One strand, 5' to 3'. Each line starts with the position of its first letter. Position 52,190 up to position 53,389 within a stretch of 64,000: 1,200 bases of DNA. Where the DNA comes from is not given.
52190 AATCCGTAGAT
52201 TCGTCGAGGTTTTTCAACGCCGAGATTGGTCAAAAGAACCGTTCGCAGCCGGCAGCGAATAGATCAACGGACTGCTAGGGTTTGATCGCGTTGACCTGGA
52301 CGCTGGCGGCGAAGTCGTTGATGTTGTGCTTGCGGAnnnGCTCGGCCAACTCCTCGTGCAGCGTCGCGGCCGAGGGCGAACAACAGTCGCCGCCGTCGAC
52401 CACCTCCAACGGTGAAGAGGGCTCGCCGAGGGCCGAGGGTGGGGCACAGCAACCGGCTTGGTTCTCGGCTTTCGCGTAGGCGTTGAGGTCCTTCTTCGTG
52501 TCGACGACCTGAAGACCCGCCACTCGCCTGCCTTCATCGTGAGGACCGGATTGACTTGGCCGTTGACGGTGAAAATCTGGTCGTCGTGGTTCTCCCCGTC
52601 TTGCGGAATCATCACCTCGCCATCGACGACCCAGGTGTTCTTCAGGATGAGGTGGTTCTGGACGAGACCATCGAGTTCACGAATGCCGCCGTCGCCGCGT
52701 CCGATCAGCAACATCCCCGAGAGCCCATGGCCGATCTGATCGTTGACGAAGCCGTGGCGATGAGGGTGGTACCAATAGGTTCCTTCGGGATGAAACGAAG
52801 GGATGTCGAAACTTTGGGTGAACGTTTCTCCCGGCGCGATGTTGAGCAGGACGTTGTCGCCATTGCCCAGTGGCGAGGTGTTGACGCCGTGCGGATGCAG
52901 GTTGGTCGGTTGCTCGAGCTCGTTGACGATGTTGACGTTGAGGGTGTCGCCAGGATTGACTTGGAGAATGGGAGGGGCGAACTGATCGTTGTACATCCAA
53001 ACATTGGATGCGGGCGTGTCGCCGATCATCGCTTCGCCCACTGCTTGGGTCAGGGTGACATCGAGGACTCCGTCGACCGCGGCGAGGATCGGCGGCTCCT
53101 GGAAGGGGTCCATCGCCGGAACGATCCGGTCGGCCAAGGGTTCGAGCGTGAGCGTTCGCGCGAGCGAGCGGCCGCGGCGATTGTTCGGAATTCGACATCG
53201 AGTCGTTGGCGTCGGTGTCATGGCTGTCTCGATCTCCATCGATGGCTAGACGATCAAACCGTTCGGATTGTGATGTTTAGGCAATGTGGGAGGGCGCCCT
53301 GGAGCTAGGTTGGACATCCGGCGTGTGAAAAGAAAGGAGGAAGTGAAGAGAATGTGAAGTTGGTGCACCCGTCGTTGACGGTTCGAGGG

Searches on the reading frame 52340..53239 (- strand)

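Call 31: search_protein_families(library=pfam, proteins=[window:52340-53239:-], max_evalue=0.0001)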
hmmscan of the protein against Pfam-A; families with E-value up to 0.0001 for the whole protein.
window:52340-53239:- (300 aa): 1 family
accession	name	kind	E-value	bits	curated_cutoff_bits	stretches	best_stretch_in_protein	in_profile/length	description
PF07732.21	Cu-oxidase_3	-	6.1e-20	71.9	21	1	74-179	11-114/119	Multicopper oxidase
